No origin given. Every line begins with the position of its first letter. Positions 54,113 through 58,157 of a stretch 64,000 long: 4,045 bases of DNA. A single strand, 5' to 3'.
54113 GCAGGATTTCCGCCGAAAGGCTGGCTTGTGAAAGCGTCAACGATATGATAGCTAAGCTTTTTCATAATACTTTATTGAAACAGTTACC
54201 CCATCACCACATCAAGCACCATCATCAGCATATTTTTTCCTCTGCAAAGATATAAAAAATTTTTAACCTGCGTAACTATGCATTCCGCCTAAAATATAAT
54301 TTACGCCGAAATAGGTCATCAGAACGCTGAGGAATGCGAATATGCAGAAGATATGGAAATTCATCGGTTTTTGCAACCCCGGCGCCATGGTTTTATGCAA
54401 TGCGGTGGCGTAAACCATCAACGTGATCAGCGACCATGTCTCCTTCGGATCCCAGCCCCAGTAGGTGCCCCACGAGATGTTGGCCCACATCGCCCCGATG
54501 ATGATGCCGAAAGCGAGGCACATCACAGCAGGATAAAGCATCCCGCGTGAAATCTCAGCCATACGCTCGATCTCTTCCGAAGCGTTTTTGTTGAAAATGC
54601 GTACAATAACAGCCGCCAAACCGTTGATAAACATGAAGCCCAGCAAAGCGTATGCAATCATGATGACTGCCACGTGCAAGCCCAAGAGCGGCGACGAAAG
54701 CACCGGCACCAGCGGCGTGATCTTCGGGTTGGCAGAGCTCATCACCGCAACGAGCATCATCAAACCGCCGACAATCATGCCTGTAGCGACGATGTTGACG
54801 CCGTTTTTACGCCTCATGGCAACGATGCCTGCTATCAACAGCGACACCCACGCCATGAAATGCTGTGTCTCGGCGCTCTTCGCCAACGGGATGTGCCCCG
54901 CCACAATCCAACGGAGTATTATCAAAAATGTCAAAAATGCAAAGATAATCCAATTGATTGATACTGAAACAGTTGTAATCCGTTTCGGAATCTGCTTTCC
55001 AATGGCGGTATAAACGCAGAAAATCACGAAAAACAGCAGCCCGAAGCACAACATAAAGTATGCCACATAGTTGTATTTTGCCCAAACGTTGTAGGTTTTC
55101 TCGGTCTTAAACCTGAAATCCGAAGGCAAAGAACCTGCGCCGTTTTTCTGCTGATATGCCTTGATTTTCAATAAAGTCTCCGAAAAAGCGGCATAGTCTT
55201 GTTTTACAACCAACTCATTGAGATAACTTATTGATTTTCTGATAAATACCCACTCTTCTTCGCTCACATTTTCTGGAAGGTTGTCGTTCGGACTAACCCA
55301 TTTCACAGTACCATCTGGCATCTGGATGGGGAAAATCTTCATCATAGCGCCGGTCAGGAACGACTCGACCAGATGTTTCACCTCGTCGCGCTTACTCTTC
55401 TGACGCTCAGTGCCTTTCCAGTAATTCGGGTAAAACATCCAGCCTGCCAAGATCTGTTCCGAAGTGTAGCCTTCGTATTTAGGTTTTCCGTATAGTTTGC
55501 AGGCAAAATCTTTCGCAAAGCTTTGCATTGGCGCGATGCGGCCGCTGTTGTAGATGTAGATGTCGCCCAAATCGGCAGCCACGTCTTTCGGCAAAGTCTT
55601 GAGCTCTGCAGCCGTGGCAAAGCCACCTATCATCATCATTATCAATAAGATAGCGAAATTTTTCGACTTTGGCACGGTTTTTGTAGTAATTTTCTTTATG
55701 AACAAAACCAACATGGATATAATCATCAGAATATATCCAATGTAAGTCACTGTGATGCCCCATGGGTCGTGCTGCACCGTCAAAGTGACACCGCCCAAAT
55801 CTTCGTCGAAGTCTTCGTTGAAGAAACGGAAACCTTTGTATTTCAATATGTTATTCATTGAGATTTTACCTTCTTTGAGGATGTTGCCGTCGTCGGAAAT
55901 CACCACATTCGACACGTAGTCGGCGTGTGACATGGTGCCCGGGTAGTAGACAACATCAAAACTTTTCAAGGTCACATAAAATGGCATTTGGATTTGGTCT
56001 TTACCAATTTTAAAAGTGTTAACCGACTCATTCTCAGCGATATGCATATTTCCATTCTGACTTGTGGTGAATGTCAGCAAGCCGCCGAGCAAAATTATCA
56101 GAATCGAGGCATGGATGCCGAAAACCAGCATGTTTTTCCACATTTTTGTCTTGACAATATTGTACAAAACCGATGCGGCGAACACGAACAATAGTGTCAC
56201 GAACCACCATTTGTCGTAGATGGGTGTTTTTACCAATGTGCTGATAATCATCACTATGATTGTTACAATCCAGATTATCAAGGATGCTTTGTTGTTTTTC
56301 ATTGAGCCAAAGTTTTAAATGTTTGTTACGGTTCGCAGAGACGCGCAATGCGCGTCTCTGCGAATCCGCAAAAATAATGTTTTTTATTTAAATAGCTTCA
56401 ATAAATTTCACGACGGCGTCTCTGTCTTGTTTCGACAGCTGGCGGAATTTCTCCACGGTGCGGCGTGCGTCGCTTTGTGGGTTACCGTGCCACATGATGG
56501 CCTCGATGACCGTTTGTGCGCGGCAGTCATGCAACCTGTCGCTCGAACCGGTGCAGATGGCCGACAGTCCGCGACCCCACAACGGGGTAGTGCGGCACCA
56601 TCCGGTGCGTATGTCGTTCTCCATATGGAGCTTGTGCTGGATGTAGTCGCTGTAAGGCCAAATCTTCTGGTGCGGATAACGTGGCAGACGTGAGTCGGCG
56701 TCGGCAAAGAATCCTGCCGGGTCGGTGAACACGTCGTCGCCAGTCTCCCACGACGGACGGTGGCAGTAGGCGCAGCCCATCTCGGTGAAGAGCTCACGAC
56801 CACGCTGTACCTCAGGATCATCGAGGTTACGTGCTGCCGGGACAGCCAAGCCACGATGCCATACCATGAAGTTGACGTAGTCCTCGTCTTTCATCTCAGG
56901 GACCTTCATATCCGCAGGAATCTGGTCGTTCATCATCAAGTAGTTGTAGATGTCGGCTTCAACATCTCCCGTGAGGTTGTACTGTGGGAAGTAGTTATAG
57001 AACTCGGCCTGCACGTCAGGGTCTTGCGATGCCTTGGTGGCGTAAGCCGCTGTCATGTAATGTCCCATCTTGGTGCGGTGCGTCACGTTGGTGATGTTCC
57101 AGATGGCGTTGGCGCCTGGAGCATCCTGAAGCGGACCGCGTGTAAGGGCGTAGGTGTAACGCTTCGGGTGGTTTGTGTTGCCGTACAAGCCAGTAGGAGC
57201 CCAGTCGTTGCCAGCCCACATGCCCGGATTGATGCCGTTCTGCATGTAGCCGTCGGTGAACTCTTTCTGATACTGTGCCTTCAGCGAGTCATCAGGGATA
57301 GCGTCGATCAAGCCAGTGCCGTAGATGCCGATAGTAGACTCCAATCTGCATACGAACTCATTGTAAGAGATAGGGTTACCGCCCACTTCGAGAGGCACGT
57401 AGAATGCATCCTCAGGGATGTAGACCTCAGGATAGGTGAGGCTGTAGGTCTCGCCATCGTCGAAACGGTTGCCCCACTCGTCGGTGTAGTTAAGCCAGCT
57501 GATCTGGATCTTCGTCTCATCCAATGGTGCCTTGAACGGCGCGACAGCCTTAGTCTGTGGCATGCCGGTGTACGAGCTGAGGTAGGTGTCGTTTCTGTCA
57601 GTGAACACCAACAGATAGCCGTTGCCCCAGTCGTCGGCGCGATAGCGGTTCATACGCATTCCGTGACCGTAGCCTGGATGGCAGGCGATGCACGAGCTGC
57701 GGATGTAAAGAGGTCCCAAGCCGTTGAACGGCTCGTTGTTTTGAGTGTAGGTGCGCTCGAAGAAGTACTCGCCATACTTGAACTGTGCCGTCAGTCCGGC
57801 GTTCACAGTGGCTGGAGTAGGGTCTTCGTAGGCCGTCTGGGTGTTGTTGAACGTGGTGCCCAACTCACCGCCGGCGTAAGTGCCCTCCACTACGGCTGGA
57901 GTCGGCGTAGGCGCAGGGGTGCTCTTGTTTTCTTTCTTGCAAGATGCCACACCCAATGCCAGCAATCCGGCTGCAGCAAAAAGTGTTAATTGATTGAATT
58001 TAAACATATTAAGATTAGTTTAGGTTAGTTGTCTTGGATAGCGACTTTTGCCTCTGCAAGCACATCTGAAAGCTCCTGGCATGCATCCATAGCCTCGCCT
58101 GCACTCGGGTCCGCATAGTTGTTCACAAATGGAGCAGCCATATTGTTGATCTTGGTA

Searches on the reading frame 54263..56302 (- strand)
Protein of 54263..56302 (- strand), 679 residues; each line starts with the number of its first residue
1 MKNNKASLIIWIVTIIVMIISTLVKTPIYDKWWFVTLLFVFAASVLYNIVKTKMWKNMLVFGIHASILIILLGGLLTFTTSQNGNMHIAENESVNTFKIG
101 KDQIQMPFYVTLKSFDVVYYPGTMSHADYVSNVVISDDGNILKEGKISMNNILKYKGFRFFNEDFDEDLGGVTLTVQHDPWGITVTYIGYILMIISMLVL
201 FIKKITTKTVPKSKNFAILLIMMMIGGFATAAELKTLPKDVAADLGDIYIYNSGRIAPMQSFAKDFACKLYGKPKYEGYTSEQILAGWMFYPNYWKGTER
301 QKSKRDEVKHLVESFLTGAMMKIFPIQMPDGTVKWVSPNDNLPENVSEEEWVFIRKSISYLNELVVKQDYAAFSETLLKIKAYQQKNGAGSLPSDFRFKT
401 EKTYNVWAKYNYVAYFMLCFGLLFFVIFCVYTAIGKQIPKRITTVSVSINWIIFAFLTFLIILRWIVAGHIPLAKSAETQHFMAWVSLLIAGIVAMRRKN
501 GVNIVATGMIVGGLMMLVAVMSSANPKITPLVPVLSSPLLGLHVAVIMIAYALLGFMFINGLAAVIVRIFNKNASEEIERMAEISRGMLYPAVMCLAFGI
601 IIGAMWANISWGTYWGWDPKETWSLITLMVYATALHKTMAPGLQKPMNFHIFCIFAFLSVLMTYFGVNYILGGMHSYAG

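Call 83: search_protein_families(library=pfam, proteins=[window:54263-56302:-], max_evalue=0.00001)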
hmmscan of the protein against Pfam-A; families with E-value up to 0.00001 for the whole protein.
window:54263-56302:- (679 aa): 2 families
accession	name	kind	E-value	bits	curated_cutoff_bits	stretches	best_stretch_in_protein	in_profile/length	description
PF01578.25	Cytochrom_C_asm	-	2.8e-36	125.6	29.9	1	479-675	7-212/212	Cytochrome C assembly protein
PF05140.19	ResB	-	4.3e-16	59.2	24.6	1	56-165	150-265/486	ResB-like family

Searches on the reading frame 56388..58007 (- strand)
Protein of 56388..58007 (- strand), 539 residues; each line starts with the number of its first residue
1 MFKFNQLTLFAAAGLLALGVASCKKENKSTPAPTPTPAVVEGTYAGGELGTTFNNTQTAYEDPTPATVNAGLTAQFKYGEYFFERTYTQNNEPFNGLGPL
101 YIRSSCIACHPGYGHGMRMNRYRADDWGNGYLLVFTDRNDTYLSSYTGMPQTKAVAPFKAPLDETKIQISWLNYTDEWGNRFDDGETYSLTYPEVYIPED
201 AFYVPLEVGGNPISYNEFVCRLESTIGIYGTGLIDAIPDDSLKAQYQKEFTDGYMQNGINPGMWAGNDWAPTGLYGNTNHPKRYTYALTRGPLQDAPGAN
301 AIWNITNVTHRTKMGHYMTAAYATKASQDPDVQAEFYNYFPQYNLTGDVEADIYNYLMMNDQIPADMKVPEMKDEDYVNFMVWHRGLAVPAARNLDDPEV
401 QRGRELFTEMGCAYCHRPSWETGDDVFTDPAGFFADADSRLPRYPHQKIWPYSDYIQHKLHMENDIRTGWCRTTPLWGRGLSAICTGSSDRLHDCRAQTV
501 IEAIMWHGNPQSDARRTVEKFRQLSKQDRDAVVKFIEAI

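Call 83: search_protein_families(library=pfam, proteins=[window:56388-58007:-], max_evalue=0.00001)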
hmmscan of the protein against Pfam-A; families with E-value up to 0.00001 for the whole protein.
window:56388-58007:- (539 aa): 2 families
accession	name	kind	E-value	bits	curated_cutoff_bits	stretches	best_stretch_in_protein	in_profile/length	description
PF06537.16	DHOR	-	3.6e-32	111.9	22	1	378-538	341-498/499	Di-haem oxidoreductase, putative peroxidase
PF00034.26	Cytochrom_C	-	8.1e-07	30.7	21.3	0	400-454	1-54/90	Cytochrome c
